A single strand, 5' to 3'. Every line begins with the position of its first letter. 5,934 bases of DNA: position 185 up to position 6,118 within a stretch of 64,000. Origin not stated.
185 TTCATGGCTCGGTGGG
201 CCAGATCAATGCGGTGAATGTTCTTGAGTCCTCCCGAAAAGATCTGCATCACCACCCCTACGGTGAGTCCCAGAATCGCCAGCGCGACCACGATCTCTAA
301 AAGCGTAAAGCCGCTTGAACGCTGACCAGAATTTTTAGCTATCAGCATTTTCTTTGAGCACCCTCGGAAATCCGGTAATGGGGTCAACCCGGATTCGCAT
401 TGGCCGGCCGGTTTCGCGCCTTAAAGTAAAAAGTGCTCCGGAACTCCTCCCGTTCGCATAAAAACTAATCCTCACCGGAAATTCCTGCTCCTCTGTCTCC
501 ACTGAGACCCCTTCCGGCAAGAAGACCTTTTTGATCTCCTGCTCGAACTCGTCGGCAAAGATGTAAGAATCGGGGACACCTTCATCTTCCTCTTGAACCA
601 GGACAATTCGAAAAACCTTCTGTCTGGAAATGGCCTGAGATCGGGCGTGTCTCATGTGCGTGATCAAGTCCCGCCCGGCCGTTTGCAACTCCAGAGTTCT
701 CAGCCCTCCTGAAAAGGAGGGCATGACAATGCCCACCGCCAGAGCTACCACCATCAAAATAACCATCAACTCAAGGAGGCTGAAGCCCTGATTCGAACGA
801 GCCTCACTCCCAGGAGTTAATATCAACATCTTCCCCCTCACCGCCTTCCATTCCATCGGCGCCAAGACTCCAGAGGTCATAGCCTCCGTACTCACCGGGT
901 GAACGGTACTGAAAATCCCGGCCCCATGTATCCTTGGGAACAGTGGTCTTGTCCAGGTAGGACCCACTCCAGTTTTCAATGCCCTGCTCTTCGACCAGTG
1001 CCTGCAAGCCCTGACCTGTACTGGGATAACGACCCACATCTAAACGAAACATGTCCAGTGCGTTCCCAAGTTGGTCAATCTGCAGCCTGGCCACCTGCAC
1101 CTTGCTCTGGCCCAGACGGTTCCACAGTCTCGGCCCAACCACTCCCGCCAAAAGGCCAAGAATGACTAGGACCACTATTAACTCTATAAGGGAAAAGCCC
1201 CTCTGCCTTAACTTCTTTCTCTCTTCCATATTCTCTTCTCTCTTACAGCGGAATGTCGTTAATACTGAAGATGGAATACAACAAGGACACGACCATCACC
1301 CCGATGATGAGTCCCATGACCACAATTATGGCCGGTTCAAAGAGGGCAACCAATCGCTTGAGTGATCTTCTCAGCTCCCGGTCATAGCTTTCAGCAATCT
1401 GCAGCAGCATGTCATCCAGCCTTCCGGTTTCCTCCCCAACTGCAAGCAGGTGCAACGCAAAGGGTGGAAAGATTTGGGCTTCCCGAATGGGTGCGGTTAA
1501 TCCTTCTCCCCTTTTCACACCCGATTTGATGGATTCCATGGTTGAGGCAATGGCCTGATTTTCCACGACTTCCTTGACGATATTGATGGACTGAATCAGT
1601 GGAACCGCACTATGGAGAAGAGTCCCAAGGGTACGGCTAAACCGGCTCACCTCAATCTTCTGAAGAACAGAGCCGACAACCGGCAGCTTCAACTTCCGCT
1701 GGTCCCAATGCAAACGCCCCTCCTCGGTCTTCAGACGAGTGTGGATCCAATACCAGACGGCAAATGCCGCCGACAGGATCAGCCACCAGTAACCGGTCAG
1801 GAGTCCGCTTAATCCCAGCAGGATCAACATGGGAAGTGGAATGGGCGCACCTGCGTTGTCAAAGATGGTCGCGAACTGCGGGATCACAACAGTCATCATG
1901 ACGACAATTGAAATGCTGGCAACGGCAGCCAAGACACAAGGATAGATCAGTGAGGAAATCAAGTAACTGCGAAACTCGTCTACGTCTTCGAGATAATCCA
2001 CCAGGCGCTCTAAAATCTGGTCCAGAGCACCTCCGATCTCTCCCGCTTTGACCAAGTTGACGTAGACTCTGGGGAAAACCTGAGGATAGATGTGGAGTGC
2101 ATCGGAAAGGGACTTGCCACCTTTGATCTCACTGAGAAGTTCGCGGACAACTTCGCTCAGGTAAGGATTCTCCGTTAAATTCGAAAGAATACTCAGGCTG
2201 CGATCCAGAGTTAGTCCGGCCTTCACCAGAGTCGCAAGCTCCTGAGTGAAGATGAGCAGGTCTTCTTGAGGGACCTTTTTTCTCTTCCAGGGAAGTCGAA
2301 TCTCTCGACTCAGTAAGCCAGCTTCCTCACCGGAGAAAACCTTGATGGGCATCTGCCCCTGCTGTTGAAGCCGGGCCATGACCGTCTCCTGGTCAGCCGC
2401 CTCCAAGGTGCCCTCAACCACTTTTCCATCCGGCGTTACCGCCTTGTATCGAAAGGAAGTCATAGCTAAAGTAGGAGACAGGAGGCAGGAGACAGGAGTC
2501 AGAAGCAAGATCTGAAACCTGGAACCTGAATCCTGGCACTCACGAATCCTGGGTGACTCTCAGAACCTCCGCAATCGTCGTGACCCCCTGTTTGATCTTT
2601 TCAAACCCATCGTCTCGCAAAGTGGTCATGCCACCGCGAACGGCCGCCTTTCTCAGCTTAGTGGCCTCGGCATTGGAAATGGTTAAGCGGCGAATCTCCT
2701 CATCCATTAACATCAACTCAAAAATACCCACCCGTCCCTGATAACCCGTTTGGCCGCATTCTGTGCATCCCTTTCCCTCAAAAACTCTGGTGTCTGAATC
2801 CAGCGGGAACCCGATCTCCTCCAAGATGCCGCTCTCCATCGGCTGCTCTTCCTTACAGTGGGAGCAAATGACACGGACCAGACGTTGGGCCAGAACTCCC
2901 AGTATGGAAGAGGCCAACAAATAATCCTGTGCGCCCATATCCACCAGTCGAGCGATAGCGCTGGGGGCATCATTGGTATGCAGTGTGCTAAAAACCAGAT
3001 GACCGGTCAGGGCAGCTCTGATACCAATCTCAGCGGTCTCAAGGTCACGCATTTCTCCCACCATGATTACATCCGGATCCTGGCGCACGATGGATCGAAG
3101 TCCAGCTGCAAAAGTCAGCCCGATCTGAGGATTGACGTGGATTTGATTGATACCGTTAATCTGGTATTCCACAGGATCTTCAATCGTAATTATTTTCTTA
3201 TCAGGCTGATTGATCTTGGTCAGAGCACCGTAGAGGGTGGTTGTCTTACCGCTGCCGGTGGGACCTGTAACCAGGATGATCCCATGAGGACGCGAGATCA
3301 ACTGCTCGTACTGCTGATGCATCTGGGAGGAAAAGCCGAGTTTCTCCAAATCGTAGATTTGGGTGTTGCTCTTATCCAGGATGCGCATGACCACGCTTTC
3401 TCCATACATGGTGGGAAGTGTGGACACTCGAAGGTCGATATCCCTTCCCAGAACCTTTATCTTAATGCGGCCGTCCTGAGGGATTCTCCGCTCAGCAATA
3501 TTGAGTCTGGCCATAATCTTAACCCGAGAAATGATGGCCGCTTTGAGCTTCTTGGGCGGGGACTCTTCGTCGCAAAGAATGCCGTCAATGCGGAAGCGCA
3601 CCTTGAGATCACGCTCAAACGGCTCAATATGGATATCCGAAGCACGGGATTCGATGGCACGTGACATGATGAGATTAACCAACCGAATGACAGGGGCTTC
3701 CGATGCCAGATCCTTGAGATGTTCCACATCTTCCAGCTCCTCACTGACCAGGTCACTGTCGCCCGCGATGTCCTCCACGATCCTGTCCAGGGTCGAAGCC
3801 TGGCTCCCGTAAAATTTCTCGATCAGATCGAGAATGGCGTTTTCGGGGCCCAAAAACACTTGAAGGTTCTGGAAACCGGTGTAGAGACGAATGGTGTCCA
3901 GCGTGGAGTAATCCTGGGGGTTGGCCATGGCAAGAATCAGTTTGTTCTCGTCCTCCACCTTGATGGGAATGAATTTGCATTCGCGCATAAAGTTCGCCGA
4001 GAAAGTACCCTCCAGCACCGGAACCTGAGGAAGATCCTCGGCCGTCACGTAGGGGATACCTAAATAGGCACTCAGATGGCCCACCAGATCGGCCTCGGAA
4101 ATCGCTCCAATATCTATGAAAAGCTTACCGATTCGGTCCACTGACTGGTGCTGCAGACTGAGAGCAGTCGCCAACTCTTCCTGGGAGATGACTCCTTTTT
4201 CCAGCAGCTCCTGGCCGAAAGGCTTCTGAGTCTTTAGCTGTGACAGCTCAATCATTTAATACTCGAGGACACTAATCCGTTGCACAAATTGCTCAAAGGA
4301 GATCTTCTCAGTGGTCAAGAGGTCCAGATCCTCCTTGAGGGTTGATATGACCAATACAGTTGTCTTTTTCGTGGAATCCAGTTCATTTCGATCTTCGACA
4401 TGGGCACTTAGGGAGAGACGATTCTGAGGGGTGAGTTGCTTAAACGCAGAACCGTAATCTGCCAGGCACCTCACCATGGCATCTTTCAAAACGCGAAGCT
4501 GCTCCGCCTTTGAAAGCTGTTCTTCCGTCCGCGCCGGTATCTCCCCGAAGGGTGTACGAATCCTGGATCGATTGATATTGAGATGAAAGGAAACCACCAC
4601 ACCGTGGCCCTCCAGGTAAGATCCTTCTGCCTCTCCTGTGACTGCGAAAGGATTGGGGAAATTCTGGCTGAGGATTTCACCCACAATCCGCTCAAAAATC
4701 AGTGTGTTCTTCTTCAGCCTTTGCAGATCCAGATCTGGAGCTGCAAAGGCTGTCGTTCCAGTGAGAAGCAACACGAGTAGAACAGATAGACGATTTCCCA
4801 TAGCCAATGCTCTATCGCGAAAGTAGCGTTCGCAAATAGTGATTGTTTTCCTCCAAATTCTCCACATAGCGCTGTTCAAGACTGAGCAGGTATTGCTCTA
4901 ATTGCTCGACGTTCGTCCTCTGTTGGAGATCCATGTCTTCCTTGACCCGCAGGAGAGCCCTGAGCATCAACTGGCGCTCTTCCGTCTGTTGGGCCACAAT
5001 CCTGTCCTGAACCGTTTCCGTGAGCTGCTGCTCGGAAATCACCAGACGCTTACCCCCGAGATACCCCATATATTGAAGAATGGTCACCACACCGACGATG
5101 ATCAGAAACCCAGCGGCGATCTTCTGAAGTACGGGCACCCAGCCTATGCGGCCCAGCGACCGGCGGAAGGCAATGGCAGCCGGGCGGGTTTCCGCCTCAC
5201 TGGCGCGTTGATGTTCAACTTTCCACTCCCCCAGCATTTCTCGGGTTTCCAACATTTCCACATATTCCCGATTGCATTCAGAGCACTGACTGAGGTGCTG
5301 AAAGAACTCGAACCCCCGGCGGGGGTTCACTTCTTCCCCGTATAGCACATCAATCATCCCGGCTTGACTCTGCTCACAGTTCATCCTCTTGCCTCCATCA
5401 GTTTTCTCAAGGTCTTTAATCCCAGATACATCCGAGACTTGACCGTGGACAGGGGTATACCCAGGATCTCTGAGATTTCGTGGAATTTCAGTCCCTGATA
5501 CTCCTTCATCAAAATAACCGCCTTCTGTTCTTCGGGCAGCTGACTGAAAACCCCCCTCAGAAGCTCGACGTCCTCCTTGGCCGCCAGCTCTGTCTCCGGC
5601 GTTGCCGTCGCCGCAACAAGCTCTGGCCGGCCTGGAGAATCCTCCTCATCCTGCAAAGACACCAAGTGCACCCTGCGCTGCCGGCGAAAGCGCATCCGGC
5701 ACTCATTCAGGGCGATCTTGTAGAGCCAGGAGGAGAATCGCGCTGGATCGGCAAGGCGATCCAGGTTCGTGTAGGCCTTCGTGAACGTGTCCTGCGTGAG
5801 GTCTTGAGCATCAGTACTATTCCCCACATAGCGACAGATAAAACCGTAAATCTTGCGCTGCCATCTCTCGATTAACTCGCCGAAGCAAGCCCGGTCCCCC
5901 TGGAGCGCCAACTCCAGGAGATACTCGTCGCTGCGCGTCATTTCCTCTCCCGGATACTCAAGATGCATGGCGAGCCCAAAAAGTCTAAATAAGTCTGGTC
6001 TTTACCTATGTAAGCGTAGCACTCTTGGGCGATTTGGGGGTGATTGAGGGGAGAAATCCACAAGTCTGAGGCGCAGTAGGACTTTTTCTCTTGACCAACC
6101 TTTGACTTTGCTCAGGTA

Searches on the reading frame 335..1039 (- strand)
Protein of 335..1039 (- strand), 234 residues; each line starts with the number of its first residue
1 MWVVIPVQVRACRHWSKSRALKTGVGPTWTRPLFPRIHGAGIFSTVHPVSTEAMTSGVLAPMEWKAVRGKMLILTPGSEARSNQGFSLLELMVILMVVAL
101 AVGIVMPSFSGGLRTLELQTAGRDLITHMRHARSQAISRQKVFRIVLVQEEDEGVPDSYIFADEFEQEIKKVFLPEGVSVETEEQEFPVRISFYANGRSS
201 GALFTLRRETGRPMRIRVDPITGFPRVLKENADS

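Call 24: search_protein_families(library=pfam, proteins=[window:335-1039:-], max_evalue=0.01)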
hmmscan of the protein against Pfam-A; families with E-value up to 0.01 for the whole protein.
window:335-1039:- (234 aa): 2 families
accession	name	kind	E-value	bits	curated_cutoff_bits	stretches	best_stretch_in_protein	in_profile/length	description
PF12019.13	GspH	-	7.1e-07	30.1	21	1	122-220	2-106/108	Type II transport protein GspH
PF07963.17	N_methyl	-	0.00011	22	21.2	1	81-106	2-27/27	Prokaryotic N-terminal methylation motif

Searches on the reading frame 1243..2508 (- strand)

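Call 24: search_protein_families(library=pfam, proteins=[window:1243-2508:-], max_evalue=0.01)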
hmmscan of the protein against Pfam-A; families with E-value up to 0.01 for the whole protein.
window:1243-2508:- (421 aa): 1 family
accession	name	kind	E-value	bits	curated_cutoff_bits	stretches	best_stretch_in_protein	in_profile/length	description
PF00482.28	T2SSF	-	6.6e-58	194.6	25.2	2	87-210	1-125/125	Type II secretion system (T2SS), protein F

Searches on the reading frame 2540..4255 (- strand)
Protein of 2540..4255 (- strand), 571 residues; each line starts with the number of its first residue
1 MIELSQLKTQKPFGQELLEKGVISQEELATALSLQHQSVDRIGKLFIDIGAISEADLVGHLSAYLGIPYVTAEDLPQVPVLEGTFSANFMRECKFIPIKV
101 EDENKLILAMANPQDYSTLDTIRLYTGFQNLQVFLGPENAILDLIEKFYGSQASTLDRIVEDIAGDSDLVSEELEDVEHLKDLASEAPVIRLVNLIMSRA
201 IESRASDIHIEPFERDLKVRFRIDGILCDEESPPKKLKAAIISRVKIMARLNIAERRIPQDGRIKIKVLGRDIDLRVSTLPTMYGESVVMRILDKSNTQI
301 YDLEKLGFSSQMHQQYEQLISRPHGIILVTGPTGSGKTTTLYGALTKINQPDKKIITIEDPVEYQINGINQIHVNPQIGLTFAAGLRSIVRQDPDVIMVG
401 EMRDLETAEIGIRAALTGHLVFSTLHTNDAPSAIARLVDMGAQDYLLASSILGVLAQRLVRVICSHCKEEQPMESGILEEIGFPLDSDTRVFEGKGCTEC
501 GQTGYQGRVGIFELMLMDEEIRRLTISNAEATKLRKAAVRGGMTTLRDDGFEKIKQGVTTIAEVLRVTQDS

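Call 24: search_protein_families(library=pfam, proteins=[window:2540-4255:-], max_evalue=0.01)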
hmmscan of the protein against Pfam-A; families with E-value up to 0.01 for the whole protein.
window:2540-4255:- (571 aa): 9 families
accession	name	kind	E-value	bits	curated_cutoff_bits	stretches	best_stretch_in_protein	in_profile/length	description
PF00437.27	T2SSE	-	1.8e-145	484.7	24.9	1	184-566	3-370/370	Type II/IV secretion system protein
PF05157.20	MshEN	-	5.4e-17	62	23.1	1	65-154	1-89/90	MshEN domain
PF25199.1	nSTAND_NTPase5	-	8.8e-05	22.8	34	1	321-367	38-85/145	Novel STAND NTPase 5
PF13191.12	AAA_16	-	0.00044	21.2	32.6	1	314-438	14-124/167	AAA ATPase domain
PF13401.12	AAA_22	-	0.0013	19.4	27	1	323-362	4-43/130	AAA domain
PF13604.12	AAA_30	-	0.0039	17.4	27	0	315-355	9-49/191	AAA domain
PF13555.12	AAA_29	-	0.0043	17.2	27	1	318-341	16-39/61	P-loop containing region of AAA domain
PF03215.21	Rad17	-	0.0096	16.3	23.8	0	318-350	39-70/186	Rad17 P-loop domain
PF20720.3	nSTAND3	-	0.0098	16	27.2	0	322-363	15-56/155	Novel STAND NTPase 3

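Call 60: list_cluster_members(proteins=[P0001, window:2540-4255:-, window:19494-20690:+, window:48757-50679:+, window:8821-9435:+, window:10445-13255:-, window:41721-42884:+, window:56610-58496:-])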
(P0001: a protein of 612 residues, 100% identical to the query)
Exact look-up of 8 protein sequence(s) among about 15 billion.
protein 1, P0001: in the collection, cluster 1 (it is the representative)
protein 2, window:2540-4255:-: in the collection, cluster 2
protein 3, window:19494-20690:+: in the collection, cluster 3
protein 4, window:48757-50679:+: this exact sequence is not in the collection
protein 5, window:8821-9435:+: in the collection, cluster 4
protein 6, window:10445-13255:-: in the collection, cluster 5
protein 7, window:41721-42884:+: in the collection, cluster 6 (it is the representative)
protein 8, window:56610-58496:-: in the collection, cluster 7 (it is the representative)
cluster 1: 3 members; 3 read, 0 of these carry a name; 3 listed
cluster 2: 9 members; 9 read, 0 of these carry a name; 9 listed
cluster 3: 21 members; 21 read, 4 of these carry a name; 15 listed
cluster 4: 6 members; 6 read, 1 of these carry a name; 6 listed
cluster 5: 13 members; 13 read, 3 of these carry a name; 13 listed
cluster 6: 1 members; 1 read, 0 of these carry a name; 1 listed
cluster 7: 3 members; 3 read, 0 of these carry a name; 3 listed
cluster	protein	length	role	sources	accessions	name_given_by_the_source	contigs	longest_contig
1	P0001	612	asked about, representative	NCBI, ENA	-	-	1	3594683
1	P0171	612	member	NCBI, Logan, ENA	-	-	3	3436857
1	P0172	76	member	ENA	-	-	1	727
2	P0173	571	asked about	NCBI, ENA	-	-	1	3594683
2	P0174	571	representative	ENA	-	-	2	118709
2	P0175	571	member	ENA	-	-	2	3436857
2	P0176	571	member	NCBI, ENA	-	-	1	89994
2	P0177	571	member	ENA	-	-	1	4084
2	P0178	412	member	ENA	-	-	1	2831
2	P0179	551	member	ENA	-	-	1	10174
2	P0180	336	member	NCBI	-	-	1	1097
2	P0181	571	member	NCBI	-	-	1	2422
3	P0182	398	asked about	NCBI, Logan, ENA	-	-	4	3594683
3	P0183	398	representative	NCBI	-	-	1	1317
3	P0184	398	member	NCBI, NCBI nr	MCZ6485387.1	MAG: M24 family metallopeptidase [Acidobacteria bacterium] | M24 family metallopeptidase [Acidobacteriota bacterium]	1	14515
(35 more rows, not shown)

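Call 81: search_protein_families(library=pfam, proteins=[L017:4216-5298:-], max_evalue=0.01)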
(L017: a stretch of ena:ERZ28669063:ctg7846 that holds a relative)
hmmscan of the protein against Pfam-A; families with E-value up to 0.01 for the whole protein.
L017:4216-5298:- (360 aa): 7 families
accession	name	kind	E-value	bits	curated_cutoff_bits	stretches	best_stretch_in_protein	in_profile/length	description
PF01408.29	GFO_IDH_MocA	-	1.9e-29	103.3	24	1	12-131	1-120/120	Oxidoreductase family, NAD-binding Rossmann fold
PF22725.1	GFO_IDH_MocA_C3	-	5.8e-15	55.8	27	1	139-248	1-123/124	GFO/IDH/MocA C-terminal domain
PF02894.22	GFO_IDH_MocA_C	-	3e-10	40.7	22.9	1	143-350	1-217/218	Oxidoreductase family, C-terminal alpha/beta domain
PF02629.25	CoA_binding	-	7.1e-06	27.1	22.3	1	12-99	4-89/97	CoA binding domain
PF03447.22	NAD_binding_3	-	2e-05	25.7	24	1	18-128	1-114/116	Homoserine dehydrogenase, NAD binding domain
PF03807.23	F420_oxidored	-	0.003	18.5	21.6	1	13-99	1-87/94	NADP oxidoreductase coenzyme F420-dependent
PF01118.30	Semialdhyde_dh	-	0.0092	16.8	26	0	13-100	1-93/121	Semialdehyde dehydrogenase, NAD binding domain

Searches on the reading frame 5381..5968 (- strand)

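Call 24: search_protein_families(library=pfam, proteins=[window:5381-5968:-], max_evalue=0.01)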
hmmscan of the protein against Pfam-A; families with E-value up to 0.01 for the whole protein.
window:5381-5968:- (195 aa): 5 families
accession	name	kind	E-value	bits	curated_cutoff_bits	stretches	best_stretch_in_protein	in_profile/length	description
PF04542.20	Sigma70_r2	-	2.8e-18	65.9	24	1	32-99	1-70/71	Sigma-70 region 2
PF08281.18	Sigma70_r4_2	-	2e-14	53.4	25.7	1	137-187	4-54/54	Sigma-70, region 4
PF04545.22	Sigma70_r4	-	3e-10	39.9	24.1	1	141-189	2-50/50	Sigma-70, region 4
PF13384.12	HTH_23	-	0.00061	20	24.6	1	146-177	4-35/50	Homeodomain-like domain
PF07638.17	Sigma70_ECF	-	0.00093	19.6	21.1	1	91-181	92-173/185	ECF sigma factor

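Call 59: search_protein_families(library=ncbifam, proteins=[window:5381-5968:-], max_evalue=0.00001)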
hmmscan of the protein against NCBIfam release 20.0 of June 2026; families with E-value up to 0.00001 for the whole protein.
window:5381-5968:- (195 aa): 80 families (the best 25 are shown)
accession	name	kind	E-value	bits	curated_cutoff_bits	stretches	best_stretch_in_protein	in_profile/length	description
NF009166.1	PRK12513.1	equivalog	1.5e-40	139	206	1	11-192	6-187/193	RNA polymerase sigma factor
NF007223.0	PRK09641.1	equivalog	2e-35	122.3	209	1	18-192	9-185/187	RNA polymerase sigma factor SigW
TIGR02948.1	SigW_bacill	equivalog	9.8e-32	110.5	243.1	1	22-191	13-184/187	RNA polymerase sigma factor SigW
NF007216.0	PRK09638.1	equivalog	1.1e-31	110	194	1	12-194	3-177/180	RNA polymerase sigma factor SigY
NF008888.0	PRK11922.1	equivalog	1.2e-31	110.2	204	1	9-192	12-197/231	RNA polymerase sigma factor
TIGR02939.1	RpoE_Sigma70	equivalog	4e-31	108.5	236.15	1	11-182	4-177/190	RNA polymerase sigma factor RpoE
TIGR02937.1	sigma70-ECF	superfamily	3.6e-30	104.7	42.9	1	29-190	3-164/165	sigma-70 family RNA polymerase sigma factor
NF009171.0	PRK12518.1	equivalog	3.7e-29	101.9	208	1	10-195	10-188/191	RNA polymerase sigma factor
TIGR02985.1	Sig70_bacteroi1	subfamily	2.4e-28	99.4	126.4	1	29-189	3-160/162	RNA polymerase sigma-70 factor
NF007225.0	PRK09643.1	equivalog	2.9e-28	98.9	190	1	11-191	11-182/204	RNA polymerase sigma factor SigM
TIGR02954.1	Sig70_famx3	hypoth_equivalog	5.3e-28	97.9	188.5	1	15-192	4-168/170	RNA polymerase sigma-70 factor, TIGR02954 family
TIGR02950.1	SigM_subfam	subfamily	8.8e-27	93.9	147.95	1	31-191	4-158/159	RNA polymerase sigma factor, SigM family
NF004113.0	PRK05602.1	equivalog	2.9e-26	92.4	208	1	10-193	28-203/211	RNA polymerase sigma factor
NF058625.1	sigma_PG0214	equivalog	9.1e-26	90.6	130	1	29-191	6-161/170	GFO_1088 family ECF-type sigma factor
NF009168.0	PRK12515.1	subfamily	1.6e-25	89.7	236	1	11-195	6-183/189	RNA polymerase sigma factor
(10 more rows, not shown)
